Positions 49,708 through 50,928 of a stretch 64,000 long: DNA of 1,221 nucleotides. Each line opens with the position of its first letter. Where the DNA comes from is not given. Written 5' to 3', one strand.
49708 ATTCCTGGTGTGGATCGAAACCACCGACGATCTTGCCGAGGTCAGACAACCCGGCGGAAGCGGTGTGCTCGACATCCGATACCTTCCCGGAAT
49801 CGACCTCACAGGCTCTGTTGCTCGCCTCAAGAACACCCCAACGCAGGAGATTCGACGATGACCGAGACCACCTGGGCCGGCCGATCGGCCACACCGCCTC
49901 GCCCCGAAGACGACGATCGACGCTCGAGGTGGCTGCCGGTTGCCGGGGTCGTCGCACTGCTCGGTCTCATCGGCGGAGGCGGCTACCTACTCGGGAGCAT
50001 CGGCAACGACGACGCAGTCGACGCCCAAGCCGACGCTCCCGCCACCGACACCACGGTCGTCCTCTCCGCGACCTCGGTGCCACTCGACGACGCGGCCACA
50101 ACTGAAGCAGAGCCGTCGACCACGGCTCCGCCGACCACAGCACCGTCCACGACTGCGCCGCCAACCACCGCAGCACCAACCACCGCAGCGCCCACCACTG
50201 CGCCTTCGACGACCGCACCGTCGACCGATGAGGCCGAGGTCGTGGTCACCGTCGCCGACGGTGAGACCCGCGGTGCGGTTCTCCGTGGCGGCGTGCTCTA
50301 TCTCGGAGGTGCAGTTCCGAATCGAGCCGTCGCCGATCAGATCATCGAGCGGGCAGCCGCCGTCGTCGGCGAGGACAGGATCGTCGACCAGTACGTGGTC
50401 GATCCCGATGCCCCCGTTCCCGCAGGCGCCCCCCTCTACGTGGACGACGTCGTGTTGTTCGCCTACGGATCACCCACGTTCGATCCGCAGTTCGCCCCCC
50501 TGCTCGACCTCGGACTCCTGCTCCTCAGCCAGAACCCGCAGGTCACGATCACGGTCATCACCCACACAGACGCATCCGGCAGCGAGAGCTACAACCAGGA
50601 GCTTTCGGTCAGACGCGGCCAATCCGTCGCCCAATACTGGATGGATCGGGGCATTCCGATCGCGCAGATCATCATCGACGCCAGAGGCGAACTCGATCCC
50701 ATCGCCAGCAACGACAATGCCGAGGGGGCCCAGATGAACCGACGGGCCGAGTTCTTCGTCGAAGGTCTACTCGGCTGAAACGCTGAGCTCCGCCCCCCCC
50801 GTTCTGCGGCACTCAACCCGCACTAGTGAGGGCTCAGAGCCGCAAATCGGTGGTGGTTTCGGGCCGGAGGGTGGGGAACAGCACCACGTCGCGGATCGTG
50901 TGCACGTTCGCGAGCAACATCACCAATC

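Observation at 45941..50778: Accessory module in the clpC-lysS gap: two-component system + FHA/2TM/degenerate-FtsK protein + coupled BON-OmpA protein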

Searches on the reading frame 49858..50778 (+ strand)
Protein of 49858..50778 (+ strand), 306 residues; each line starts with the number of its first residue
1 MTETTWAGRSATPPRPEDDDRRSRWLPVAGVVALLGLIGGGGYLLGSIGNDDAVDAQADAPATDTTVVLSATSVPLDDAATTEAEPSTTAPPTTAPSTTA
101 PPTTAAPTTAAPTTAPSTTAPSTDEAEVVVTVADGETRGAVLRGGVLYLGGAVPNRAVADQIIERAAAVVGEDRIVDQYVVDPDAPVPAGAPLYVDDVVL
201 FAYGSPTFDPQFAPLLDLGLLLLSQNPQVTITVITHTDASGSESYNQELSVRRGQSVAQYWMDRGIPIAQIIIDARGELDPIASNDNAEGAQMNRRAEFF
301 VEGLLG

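Call 4: search_protein_families(library=pfam, proteins=[window:49858-50778:+], max_evalue=0.1)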
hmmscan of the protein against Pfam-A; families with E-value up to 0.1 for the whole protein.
window:49858-50778:+ (306 aa): 1 family
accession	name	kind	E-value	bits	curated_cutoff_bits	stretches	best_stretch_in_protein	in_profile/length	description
PF00691.25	OmpA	-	5.1e-16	59.2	27.2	1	200-295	1-98/98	OmpA family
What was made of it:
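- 49858..50778 (+): Partner protein (306 aa). It has a cytoplasmic N-tail with the invariant T-W-A-G-R-S motif (49858-49899), one TM helix (49933-49995), a hypervariable Pro/Thr/acidic linker, a BON-like unit (about 50269-50406) and an OmpA_C peptidoglycan-binding domain (about 50452-50760). Pfam OmpA 5.1e-16 (call 4).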

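Call 8: search_protein_families(library=ncbifam, proteins=[window:49858-50778:+], max_evalue=1)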
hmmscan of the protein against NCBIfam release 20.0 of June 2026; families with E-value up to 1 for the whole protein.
window:49858-50778:+ (306 aa): 43 families (the best 25 are shown)
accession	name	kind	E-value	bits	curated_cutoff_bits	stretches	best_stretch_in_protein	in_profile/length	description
NF053611.1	YiaD_Gzip_OmpA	equivalog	1.2e-25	90.4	175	1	195-300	100-205/206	YiaD family glycine zipper/OmpA-like lipoprotein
NF053612.1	anchor_PA1041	equivalog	1.6e-25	90.5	250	1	190-301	122-235/236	PA1041 family peptidoglycan-binding anchor lipoprotein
NF045787.1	OmpABordt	equivalog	5.5e-19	68.6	200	1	191-301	79-189/194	outer membrane protein OmpA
NF053585.1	OMP_LP_YfiB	equivalog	1.7e-18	67.1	128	1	230-300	89-159/163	outer membrane lipoprotein YfiB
TIGR03789.1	pdsO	hypoth_equivalog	1.8e-16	60.6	152.2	1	199-296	141-238/243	sortase-associated OmpA-like protein PdsO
NF053607.1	CHU_0125_OmpA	equivalog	9.2e-15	54.2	620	1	211-301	545-636/639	CHU_0125 family OmpA-like outer membrane integrity protein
NF053613.1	OMP_toxin_LptF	equivalog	1.8e-14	54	400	1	222-299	166-243/256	lipotoxin F family OmpA-related lipoprotein LptF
TIGR03350.1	type_VI_ompA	equivalog_domain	2.5e-14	53.4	139.8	1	195-301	28-137/137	type VI secretion system protein TssL, long form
TIGR02802.1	Pal_lipo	equivalog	8.7e-14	51.5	125.35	1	199-300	2-103/104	peptidoglycan-associated lipoprotein Pal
NF033763.1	exchanger_TraB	exception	2.4e-13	48.9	700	1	212-301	407-497/522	outer membrane exchange protein TraB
NF052230.1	T9SS_PorE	exception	2.9e-13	49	600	1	192-281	511-599/648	PorE family type IX secretion system protein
NF008071.1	PRK10808.1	equivalog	8e-13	48.5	277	1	185-289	213-325/358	porin OmpA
NF007804.1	PRK10510.1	equivalog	3e-12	46.4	307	1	200-299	115-214/219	OmpA family lipoprotein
NF007424.1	PRK09967.1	equivalog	2.7e-10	40.5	155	1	235-298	90-154/160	OmpA family protein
NF006508.0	PRK08944.1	subfamily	2.8e-09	36.7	259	1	199-302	181-288/304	MotB family protein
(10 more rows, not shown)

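Call 25: search_protein_families(library=pfam, proteins=[window:49858-50778:+], max_evalue=10)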
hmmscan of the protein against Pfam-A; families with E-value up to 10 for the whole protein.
window:49858-50778:+ (306 aa): 4 families
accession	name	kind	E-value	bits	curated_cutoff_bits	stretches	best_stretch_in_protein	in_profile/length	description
PF00691.25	OmpA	-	5.1e-16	59.2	27.2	1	200-295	1-98/98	OmpA family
PF20820.2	Fib-H_N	-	0.12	13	27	0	168-199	39-68/73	Fibroin heavy chain, N-terminal domain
PF04972.22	BON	-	0.41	11.4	27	1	144-181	30-67/69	BON domain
PF15324.11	TALPID3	-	1.4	7.1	27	1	72-142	1081-1147/1261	Hedgehog signalling target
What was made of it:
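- On BON domain (PF04972): E 0.41, 11.4 bits, against a 27-bit cutoff (call 25).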

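Call 27: find_homologous_proteins(query=window:49858-50775:+, max_evalue=0.00001)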
Query window:49858-50775:+ (306 aa): 146 proteins with E <= 0.00001 among 8000 candidates; the best 120 are listed.
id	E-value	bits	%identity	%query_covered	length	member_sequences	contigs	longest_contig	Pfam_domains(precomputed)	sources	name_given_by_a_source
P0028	9.6e-191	650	100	100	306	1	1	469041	PF00691.26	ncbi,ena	-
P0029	1.0e-170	585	90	100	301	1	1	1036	PF00691.26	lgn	-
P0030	4.4e-164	563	87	100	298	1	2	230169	PF00691.26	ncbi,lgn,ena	-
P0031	1.1e-162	558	86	100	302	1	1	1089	PF00691.26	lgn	-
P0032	6.0e-147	507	77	100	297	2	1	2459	PF00691.26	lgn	-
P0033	2.1e-124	433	68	100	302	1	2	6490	PF00691.26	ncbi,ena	-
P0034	4.5e-122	425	66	100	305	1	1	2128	PF00691.26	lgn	-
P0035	1.3e-121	423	60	100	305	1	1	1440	PF00691.26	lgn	-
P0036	1.2e-120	420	64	100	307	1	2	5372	PF00691.26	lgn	-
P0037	4.5e-119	415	60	100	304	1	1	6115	PF00691.26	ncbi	-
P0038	1.1e-117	411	65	100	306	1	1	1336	PF00691.26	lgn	-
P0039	4.6e-115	402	63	100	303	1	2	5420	PF00691.26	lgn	-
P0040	3.1e-114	399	64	100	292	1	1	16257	PF00691.26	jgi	jgi:outer membrane protein OmpA-like peptidoglycan-associated protein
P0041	1.5e-109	384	63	100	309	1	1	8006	PF00691.26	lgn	-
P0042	2.6e-105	370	59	100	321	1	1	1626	PF00691.26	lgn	-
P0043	1.7e-103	364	61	92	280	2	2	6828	PF00691.26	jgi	jgi:outer membrane protein OmpA-like peptidoglycan-associated protein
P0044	8.9e-103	362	59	100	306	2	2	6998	PF00691.26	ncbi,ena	-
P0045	9.1e-99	348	55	100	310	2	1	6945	PF00691.26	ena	-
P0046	2.3e-98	347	75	58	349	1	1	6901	PF00691.26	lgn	-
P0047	2.5e-97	344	55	100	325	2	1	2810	PF00691.26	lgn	-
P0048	4.9e-95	336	55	100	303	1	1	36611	PF00691.26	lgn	-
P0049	9.1e-95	335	54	100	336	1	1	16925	PF00691.26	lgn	-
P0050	1.6e-94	334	56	100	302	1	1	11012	PF00691.26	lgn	-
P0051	3.4e-94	333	56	100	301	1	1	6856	PF00691.26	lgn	-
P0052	2.3e-93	331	55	100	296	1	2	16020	PF00691.26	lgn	-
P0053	4.6e-93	330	52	100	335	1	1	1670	PF00691.26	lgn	-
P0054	1.0e-90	322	53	100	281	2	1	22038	PF00691.26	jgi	-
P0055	4.1e-90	320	53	100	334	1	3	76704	PF00691.26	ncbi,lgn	-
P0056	4.4e-90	320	50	100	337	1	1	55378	PF00691.26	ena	-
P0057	2.5e-81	291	66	55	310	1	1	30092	PF00691.26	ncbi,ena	-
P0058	7.2e-80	286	53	99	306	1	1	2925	PF00691.26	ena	-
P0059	1.7e-73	265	51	98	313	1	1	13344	PF00691.26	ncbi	-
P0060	1.8e-71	259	48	99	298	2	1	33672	PF00691.26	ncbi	-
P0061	1.9e-68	249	46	100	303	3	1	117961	PF00691.26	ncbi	-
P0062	1.5e-60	223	53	57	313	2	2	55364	PF00691.26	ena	-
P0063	3.4e-57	212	55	55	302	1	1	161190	PF00691.26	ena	-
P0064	1.4e-53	200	51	55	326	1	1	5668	PF00691.26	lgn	-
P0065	3.2e-51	192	54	55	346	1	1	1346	PF00691.26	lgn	-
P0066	1.1e-49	187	48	55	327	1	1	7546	PF00691.26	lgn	-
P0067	4.9e-49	185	49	57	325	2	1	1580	PF00691.26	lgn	-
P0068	1.6e-48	183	42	93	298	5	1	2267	PF00691.26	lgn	-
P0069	4.4e-48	182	51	55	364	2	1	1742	PF00691.26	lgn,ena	-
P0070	3.6e-47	179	47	62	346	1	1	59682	PF00691.26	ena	-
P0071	7.6e-47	178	50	55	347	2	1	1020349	PF00691.26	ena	-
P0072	1.5e-46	177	39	97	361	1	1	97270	PF00691.26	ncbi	-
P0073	3.0e-46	176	36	98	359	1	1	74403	PF00691.26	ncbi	-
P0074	1.3e-45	174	48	57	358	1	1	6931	PF00691.26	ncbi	-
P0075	2.5e-44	170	37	98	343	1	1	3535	PF00691.26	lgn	-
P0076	1.3e-43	167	52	55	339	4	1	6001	PF00691.26,PF04972.23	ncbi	-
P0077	8.6e-42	161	50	58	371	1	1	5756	PF00691.26,PF04972.23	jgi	jgi:outer membrane protein OmpA-like peptidoglycan-associated protein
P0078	1.4e-41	161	51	55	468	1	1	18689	PF00691.26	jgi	jgi:outer membrane protein OmpA-like peptidoglycan-associated protein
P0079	9.1e-41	158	49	57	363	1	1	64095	PF00691.26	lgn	-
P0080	1.3e-40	157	51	57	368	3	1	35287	PF00691.26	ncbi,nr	ncbi:MAG: OmpA family protein [Actinomycetia bacterium]|nr:OmpA family protein [Actinomycetes bacter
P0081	1.8e-40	157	48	55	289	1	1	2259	PF00691.26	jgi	jgi:outer membrane protein OmpA-like peptidoglycan-associated protein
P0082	5.2e-40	156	47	55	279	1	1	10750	PF00691.26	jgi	jgi:outer membrane protein OmpA-like peptidoglycan-associated protein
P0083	1.3e-39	154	45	55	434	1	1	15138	PF00691.26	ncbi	-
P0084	4.6e-39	152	45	68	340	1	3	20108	PF00691.26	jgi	jgi:outer membrane protein OmpA-like peptidoglycan-associated protein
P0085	5.4e-39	152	42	74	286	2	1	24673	PF00691.26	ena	-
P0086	1.0e-38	151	40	54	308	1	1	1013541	PF00691.26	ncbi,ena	-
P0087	2.8e-38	150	48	55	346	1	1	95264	PF00691.26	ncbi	ncbi:MAG: OmpA family protein [Acidimicrobiales bacterium]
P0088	4.3e-38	149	36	98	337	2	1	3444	PF00691.26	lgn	-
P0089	6.1e-37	145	46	55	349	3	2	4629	PF00691.26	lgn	-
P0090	1.6e-36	144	43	55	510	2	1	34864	PF00691.26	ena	-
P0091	8.4e-36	142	41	62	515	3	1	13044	PF00691.26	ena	-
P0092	7.7e-33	132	41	56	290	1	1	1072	PF00691.26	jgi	jgi:outer membrane protein OmpA-like peptidoglycan-associated protein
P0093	5.9e-31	126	42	55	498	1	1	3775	PF00691.26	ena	-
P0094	8.2e-31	125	41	55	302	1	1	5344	PF00691.26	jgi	jgi:outer membrane protein OmpA-like peptidoglycan-associated protein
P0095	4.8e-28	116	38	55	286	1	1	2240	PF00691.26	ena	-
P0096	3.4e-21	94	49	23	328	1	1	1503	PF00691.26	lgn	-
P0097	6.4e-19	86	44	43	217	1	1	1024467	PF00691.26,PF13441.13,PF13436.12,PF05433.21,PF13488.12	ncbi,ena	-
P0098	6.4e-16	76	35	33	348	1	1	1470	PF00691.26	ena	-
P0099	1.5e-15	75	31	53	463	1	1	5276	PF00691.26,PF04972.23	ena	-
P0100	1.0e-13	69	44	35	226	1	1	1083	PF00691.26,PF13441.13,PF13488.12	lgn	-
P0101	7.8e-13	66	33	45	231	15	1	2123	PF00691.26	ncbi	-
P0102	9.3e-13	66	39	35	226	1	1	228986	PF00691.26,PF13441.13,PF05433.21,PF13488.12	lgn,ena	-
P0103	1.1e-12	66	43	34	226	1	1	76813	PF00691.26,PF13441.13,PF13488.12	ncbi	ncbi:MAG: OmpA family protein [Sphingobium sp.]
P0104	1.2e-12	66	43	34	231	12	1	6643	PF00691.26,PF13441.13,PF05433.21,PF13488.12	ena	-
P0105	4.6e-12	64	42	34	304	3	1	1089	PF00691.26,PF14346.12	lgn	-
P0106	6.6e-12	63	39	36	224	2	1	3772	PF00691.26,PF13441.13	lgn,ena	-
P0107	8.7e-12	63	39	34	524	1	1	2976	PF00691.26,PF00801.27,PF18911.7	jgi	-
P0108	2.8e-11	61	37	32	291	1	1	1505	PF00691.26,PF04972.23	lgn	-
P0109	3.9e-11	61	32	42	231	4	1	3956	PF00691.26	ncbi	-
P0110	4.3e-11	61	38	34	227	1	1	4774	PF00691.26,PF13441.13,PF13488.12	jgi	jgi:outer membrane protein OmpA-like peptidoglycan-associated protein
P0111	7.9e-11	60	41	35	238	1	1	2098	PF00691.26,PF13441.13,PF13488.12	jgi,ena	-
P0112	1.9e-10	59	39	38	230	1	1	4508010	PF00691.26,PF13441.13,PF13488.12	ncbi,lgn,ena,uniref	ncbi:OmpA family protein [Novosphingobium sp.]|uniref:OmpA family protein n=1 Tax=Novosphingobium sp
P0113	3.6e-10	58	31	67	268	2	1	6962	PF00691.26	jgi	jgi:outer membrane protein OmpA-like peptidoglycan-associated protein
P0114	4.4e-10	57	38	33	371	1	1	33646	PF00691.26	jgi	-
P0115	4.5e-10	57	41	34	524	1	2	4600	PF00691.26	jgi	jgi:outer membrane protein OmpA-like peptidoglycan-associated protein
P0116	6.1e-10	57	42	24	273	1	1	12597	PF00691.26,PF05359.17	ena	-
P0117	9.0e-10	56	42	33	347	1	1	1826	PF00691.26,PF13505.13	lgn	-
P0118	9.9e-10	56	36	33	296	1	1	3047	PF00691.26,PF14346.12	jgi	jgi:outer membrane protein OmpA-like peptidoglycan-associated protein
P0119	1.0e-9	56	39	34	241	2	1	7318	PF00691.26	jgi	jgi:outer membrane protein OmpA-like peptidoglycan-associated protein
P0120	1.2e-9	56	38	33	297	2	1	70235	PF00691.26,PF14346.12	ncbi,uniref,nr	ncbi:OmpA family protein [Schlegelella sp. S2-27]|uniref:OmpA family protein n=1 Tax=Caldimonas mang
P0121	1.7e-9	55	46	23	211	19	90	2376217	PF00691.26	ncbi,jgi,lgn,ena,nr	ncbi:OmpA family protein [Alphaproteobacteria bacterium]|nr:OmpA family protein [Alphaproteobacteria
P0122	2.0e-9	55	36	38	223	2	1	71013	PF00691.26,PF13441.13,PF13488.12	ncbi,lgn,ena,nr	ncbi:MAG: OmpA family protein [Balneolaceae bacterium]|nr:OmpA family protein [Balneolaceae bacteriu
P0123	2.1e-9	55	40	34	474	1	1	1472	PF00691.26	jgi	jgi:outer membrane protein OmpA-like peptidoglycan-associated protein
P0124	2.6e-9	55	35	35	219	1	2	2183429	PF00691.26,PF13441.13,PF13488.12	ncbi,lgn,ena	-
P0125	3.6e-9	54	43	25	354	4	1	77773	PF00691.26,PF13505.13,PF01389.24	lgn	-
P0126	3.7e-9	54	43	25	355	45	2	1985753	PF00691.26,PF13505.13,PF01389.24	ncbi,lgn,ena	-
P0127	5.2e-9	54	39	34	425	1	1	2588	PF00691.26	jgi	-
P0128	5.9e-9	54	39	34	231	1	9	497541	PF00691.26,PF13441.13,PF13488.12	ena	-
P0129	6.0e-9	54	37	34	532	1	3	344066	PF00691.26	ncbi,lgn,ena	ncbi:MAG: OmpA family protein [Candidatus Acidiferrum sp.]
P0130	6.4e-9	53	43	25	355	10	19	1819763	PF00691.26,PF13505.13,PF01389.24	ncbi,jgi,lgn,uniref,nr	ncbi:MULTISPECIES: OmpA family protein [Vibrio]|uniref:OmpA family protein n=1 Tax=Vibrio TaxID=662 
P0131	6.5e-9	53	43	25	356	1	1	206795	PF00691.26,PF13505.13,PF01389.24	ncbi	ncbi:OmpA family protein [Vibrio sp. 10N.261.51.F11]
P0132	8.1e-9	53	38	34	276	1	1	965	PF00691.26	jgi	jgi:outer membrane protein OmpA-like peptidoglycan-associated protein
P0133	8.3e-9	53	37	34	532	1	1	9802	PF00691.26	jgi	-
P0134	1.0e-8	53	39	34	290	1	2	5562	PF00691.26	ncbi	-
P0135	1.1e-8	53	39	34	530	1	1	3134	PF00691.26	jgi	jgi:outer membrane protein OmpA-like peptidoglycan-associated protein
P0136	1.2e-8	53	37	33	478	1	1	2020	PF00691.26,PF02412.24,PF05359.17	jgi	jgi:outer membrane protein OmpA-like peptidoglycan-associated protein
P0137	1.4e-8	52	39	34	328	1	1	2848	PF00691.26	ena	-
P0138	1.6e-8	52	36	34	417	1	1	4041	PF00691.26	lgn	-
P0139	1.6e-8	52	38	34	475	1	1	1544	PF00691.26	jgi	jgi:outer membrane protein OmpA-like peptidoglycan-associated protein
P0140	1.7e-8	52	37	34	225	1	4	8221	PF00691.26,PF13441.13,PF05433.21,PF13488.12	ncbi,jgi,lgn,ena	jgi:outer membrane protein OmpA-like peptidoglycan-associated protein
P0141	1.8e-8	52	39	34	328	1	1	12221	PF00691.26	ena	-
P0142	1.9e-8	52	38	34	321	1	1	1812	PF00691.26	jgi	jgi:outer membrane protein OmpA-like peptidoglycan-associated protein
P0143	2.0e-8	52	38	34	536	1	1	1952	PF00691.26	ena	-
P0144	2.0e-8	52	39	34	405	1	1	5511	PF00691.26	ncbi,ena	-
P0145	2.7e-8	51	34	32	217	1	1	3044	PF00691.26,PF09865.16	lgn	-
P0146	4.4e-8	51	38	34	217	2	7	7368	PF00691.26,PF13441.13,PF05433.21,PF13488.12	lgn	-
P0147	4.4e-8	51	39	34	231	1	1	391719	PF00691.26,PF13441.13,PF13488.12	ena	-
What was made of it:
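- On BON domain (PF04972): Distant relatives P0076, P0077, P0099 and P0108 do carry PF04972 (call 27).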

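Call 29: find_encoding_contigs(protein=P0028, flank=10000, max_places=2)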
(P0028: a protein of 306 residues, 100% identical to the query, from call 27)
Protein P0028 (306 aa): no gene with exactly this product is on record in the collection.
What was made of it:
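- Tried and rejected: Looking it up through the 100%-identical OmpA protein found nothing on record (call 29).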

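Call 30: find_encoding_contigs(protein=P0072, flank=6000, max_places=1)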
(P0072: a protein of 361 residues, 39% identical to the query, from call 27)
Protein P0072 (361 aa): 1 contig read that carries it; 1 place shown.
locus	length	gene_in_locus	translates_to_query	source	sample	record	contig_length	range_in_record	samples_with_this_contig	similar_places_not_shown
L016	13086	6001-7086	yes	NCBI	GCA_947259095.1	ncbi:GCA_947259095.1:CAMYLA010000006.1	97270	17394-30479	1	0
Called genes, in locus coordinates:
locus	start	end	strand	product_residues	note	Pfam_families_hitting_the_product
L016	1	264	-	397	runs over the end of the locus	PF12838:Fer4_7 (weak), PF04422:FrhB_FdhB_N, PF04432:FrhB_FdhB_C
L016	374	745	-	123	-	-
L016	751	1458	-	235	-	PF03167:UDG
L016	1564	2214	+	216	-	PF00300:His_Phos_1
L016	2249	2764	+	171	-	PF11290:DUF3090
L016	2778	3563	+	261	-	PF00454:PI3_PI4_kinase (weak)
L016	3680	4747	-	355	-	PF02615:Ldh_2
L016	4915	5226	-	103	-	PF06155:GBBH-like_N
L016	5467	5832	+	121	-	PF12728:HTH_17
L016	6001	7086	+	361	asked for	PF00691:OmpA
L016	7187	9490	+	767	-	PF00580:UvrD-helicase, PF13245:AAA_19, PF13361:UvrD_C, PF13538:UvrD_C_2 (weak)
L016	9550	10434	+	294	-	PF00730:HhH-GPD (weak)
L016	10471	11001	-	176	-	PF13845:Septum_form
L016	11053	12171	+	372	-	PF01022:HTH_5, PF12802:MarR_2, PF12840:HTH_20, PF13489:Methyltransf_23, PF08241:Methyltransf_11, PF08242:Methyltransf_12, PF13649:Methyltransf_25, PF13847:Methyltransf_31, +3 more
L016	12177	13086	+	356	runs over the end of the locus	PF02219:MTHFR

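Call 31: find_encoding_contigs(protein=P0071, flank=6000, max_places=1)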
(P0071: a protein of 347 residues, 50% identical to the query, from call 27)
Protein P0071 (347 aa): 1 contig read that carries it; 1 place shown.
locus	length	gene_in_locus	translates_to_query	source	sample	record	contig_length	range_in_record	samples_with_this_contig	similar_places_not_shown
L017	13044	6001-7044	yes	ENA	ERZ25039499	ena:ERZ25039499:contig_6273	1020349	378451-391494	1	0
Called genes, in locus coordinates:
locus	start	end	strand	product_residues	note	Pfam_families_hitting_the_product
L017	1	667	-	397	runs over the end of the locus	PF13237:Fer4_10 (weak), PF12838:Fer4_7 (weak), PF04422:FrhB_FdhB_N, PF04432:FrhB_FdhB_C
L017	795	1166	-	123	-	-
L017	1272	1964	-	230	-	PF03167:UDG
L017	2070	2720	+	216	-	PF00300:His_Phos_1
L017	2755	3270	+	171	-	PF11290:DUF3090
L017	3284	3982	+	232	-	-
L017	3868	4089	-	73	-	-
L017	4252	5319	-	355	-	PF02615:Ldh_2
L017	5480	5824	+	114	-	PF12728:HTH_17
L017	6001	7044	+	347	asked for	PF00691:OmpA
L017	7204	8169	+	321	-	-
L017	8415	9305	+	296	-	PF13361:UvrD_C, PF13538:UvrD_C_2 (faint)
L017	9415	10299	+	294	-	PF00730:HhH-GPD (weak)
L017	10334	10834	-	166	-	PF13845:Septum_form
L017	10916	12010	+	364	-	PF01022:HTH_5, PF12802:MarR_2, PF12840:HTH_20, PF01209:Ubie_methyltran, PF13489:Methyltransf_23, PF13847:Methyltransf_31, PF08241:Methyltransf_11, PF08242:Methyltransf_12, +2 more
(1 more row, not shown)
